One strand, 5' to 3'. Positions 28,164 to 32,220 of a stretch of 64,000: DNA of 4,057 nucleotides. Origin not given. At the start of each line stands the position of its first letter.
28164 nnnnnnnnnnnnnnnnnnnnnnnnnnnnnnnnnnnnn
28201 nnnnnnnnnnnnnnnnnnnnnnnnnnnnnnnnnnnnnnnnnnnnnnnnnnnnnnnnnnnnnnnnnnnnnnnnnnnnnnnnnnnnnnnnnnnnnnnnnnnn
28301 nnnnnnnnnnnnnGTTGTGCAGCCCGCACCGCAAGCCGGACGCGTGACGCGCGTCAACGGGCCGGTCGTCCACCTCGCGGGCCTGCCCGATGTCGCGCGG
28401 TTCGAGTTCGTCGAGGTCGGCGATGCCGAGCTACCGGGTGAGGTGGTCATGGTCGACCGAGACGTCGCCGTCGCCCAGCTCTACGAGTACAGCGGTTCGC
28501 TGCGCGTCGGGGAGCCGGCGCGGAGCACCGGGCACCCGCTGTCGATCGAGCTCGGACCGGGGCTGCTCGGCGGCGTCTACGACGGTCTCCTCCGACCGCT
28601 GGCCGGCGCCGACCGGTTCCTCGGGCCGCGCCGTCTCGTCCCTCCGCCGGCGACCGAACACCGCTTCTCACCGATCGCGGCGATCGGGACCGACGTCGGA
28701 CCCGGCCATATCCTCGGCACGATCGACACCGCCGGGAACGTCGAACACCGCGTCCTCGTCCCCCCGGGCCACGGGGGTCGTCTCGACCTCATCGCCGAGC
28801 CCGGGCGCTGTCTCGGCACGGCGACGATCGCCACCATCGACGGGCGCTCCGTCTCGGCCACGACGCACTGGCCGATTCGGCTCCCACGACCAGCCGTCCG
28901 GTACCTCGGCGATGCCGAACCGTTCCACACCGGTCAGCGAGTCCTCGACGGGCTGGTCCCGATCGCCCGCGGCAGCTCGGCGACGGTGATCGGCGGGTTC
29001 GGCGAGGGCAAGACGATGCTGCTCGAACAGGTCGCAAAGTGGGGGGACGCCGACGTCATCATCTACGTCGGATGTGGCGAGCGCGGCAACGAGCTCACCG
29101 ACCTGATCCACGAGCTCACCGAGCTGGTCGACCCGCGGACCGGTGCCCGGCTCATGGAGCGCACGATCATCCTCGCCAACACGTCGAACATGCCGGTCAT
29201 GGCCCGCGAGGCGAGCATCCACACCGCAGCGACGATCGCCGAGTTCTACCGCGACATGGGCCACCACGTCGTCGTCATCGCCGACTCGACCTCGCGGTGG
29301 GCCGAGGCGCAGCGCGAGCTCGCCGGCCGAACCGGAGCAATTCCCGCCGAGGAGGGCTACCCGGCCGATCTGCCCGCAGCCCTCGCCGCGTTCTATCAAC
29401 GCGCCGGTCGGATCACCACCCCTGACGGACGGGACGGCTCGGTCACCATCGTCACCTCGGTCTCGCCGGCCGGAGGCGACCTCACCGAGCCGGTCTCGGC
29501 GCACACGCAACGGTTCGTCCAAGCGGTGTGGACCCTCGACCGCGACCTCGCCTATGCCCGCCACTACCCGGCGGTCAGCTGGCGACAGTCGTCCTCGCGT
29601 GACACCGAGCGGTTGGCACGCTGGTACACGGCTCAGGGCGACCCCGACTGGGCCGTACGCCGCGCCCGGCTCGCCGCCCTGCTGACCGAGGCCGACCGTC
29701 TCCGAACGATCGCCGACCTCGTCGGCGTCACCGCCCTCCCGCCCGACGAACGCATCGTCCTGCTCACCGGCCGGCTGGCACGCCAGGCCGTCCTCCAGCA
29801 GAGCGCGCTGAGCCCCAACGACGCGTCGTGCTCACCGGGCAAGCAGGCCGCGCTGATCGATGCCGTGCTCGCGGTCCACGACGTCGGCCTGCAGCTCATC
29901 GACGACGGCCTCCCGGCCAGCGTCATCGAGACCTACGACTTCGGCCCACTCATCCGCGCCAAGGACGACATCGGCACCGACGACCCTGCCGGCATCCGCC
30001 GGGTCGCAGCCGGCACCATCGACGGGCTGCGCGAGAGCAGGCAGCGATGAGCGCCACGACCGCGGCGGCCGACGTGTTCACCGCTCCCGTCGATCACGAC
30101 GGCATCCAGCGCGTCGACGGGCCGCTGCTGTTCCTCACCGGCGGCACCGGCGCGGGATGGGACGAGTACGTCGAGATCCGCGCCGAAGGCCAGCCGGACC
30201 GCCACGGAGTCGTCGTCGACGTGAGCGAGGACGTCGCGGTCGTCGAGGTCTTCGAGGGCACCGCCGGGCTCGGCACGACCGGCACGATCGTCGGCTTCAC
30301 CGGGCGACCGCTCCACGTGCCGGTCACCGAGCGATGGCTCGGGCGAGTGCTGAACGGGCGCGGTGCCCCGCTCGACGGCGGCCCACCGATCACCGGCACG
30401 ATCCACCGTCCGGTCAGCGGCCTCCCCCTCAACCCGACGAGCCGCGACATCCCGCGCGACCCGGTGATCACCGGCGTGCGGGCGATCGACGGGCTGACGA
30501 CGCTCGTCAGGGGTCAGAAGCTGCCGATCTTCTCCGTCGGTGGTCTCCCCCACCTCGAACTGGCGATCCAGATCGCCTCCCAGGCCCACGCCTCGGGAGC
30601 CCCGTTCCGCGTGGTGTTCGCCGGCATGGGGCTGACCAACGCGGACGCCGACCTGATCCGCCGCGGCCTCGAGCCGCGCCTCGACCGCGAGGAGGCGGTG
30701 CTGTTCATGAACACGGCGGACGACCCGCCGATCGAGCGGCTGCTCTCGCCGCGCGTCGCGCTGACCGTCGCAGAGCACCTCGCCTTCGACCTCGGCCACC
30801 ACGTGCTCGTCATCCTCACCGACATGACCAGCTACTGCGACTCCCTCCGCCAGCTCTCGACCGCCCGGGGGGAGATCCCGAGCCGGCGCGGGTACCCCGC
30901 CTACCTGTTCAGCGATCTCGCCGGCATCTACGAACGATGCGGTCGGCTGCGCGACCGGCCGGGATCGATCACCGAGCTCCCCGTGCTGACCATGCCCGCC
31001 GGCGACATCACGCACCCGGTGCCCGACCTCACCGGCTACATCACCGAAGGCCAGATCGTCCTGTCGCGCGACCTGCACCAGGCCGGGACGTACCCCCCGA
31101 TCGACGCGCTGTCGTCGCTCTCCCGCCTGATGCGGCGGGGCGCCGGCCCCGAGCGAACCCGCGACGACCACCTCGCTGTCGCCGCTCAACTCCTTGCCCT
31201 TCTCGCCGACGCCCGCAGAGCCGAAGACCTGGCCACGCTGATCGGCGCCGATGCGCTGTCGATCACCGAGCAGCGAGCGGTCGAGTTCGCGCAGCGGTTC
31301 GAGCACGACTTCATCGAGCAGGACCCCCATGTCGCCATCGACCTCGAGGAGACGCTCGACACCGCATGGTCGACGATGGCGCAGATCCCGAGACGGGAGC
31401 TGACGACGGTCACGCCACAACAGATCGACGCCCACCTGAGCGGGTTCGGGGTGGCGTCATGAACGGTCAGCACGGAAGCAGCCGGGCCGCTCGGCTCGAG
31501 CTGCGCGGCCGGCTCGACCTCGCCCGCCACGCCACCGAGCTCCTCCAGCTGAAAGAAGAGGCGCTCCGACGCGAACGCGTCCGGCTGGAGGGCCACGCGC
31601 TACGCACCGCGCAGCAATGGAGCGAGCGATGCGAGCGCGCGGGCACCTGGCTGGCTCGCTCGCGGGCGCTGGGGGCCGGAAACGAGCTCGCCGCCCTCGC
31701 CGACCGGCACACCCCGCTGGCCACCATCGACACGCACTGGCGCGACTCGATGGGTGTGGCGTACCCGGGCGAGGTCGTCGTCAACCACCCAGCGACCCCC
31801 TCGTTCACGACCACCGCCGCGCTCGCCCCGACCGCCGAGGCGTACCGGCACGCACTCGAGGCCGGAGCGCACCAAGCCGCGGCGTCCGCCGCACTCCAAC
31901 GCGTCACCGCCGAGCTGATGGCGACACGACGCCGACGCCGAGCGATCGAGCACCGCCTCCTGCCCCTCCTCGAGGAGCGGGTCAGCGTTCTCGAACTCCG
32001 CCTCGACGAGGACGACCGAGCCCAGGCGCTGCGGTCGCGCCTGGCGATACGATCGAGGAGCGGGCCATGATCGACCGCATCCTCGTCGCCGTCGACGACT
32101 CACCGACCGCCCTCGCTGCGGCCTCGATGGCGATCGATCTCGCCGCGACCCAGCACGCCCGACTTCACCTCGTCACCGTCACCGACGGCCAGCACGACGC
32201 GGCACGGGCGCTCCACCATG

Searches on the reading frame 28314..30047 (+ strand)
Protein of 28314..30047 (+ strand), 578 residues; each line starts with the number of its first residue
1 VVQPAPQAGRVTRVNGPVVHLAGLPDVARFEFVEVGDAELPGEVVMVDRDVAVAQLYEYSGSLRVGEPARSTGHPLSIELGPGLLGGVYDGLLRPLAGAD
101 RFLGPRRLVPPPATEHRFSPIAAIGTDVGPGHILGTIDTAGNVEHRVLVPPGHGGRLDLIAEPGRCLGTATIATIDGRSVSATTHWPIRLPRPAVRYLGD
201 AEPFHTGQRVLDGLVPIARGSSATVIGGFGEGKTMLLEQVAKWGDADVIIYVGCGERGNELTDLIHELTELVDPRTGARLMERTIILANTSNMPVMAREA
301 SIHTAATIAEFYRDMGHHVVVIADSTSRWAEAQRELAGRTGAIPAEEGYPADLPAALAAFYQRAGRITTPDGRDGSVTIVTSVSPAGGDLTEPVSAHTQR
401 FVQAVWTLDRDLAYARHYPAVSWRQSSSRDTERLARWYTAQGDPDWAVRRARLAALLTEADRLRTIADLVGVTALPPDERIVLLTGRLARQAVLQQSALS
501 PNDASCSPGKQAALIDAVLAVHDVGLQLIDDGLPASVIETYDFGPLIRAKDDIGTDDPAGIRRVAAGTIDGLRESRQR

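Call 47: find_homologous_proteins(query=window:28314-30047:+, max_evalue=1e-60)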
Query seq(578 aa) (578 aa): 8000 proteins with E <= 1e-60 among 8000 candidates; the best 120 are listed.
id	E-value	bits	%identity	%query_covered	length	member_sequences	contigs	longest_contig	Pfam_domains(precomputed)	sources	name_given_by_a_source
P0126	0.0e+0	1280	100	100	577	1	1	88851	PF16886.12,PF00006.32,PF22919.2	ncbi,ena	-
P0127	5.1e-270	915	74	98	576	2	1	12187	PF16886.12,PF00006.32,PF22919.2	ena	-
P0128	7.0e-261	885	71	98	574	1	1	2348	PF16886.12,PF00006.32,PF22919.2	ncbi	-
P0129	4.3e-258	876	70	98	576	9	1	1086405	PF16886.12,PF00006.32,PF22919.2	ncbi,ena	-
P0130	5.7e-258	876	70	98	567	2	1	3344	PF16886.12,PF00006.32,PF22919.2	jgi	jgi:V/A-type H+-transporting ATPase subunit A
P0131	1.1e-256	871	69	99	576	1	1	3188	PF16886.12,PF00006.32,PF22919.2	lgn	-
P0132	3.5e-255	866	71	95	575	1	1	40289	PF16886.12,PF00006.32,PF22919.2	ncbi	-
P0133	2.6e-254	863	71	98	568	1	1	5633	PF16886.12,PF00006.32,PF22919.2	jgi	jgi:V/A-type H+-transporting ATPase subunit A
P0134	1.1e-253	861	70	97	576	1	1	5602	PF16886.12,PF00006.32,PF22919.2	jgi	-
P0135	6.6e-253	859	70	98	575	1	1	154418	PF16886.12,PF00006.32,PF22919.2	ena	-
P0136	7.8e-253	859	70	98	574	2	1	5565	PF16886.12,PF00006.32,PF22919.2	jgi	jgi:V/A-type H+-transporting ATPase subunit A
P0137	3.4e-252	856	69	99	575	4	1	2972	PF16886.12,PF02874.30,PF00006.32,PF22919.2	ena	-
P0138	3.3e-250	850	70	97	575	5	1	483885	PF16886.12,PF02874.30,PF00006.32,PF22919.2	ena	-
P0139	8.7e-249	845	70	96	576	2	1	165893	PF16886.12,PF00006.32,PF22919.2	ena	-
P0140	8.8e-249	845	69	98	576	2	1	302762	PF16886.12,PF00006.32,PF22919.2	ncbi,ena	-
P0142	3.5e-248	843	69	98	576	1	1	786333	PF16886.12,PF00006.32,PF22919.2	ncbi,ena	-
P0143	9.2e-248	842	68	98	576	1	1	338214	PF16886.12,PF02874.30,PF00006.32,PF22919.2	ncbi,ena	-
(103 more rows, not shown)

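Call 86: list_cluster_members(proteins=[P0127, P0128, P0129, P0132, P0135, P0138, P0139, P0140, P0142, P0143])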
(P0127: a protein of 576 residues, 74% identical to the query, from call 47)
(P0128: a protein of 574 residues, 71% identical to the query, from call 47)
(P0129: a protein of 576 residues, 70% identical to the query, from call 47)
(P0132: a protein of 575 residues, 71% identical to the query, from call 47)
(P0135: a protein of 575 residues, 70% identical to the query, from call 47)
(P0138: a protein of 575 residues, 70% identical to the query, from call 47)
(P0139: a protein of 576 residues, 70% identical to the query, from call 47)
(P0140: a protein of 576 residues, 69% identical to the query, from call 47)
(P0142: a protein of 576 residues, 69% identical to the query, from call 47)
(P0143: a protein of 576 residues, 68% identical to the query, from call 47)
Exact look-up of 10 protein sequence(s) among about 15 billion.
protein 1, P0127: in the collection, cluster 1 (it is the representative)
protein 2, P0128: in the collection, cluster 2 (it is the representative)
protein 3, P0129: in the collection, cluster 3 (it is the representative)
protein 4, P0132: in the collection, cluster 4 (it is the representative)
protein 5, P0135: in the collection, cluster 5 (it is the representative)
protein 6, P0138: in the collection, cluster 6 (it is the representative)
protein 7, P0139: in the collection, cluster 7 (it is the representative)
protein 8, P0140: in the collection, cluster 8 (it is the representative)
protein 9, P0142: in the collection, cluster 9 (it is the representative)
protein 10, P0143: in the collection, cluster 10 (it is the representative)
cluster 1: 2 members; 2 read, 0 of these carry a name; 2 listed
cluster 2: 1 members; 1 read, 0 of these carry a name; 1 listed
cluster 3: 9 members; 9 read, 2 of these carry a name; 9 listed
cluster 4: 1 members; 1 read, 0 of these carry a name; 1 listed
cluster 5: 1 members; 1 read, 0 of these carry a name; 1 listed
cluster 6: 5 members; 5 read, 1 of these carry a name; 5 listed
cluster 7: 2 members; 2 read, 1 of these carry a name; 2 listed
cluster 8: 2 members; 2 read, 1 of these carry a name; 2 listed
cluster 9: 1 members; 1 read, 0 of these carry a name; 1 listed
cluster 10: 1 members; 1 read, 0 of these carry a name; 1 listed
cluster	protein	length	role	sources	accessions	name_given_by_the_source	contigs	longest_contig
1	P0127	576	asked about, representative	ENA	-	-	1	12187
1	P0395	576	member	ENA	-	-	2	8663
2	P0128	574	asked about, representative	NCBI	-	-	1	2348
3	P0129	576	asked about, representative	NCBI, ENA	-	-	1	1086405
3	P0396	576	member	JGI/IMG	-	V/A-type H+-transporting ATPase subunit A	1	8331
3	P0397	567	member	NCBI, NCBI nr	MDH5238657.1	MAG: V-type ATP synthase subunit A [Acidimicrobiia bacterium] | V-type ATP synthase subunit A [Acidimicrobiia bacterium]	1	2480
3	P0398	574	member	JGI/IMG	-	-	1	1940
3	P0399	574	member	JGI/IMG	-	-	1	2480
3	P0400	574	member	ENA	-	-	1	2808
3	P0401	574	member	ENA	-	-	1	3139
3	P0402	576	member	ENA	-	-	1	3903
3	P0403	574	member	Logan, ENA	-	-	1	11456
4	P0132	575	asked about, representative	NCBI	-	-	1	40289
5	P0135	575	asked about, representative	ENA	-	-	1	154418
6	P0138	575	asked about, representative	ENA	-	-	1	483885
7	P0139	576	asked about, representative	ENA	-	-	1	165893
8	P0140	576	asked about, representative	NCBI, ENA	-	-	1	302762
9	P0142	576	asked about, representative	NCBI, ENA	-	-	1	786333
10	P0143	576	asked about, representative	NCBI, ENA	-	-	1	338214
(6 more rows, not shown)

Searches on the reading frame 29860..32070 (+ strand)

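Call 37: search_protein_families(library=pfam, proteins=[window:29860-32070:+], max_evalue=0.00001)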
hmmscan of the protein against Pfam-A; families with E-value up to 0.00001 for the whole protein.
window:29860-32070:+ (736 aa): 1 family
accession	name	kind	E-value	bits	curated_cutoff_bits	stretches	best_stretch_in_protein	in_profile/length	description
PF01813.22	ATP-synt_D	-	1.3e-23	84.4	25.7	1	546-726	3-191/196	ATP synthase subunit D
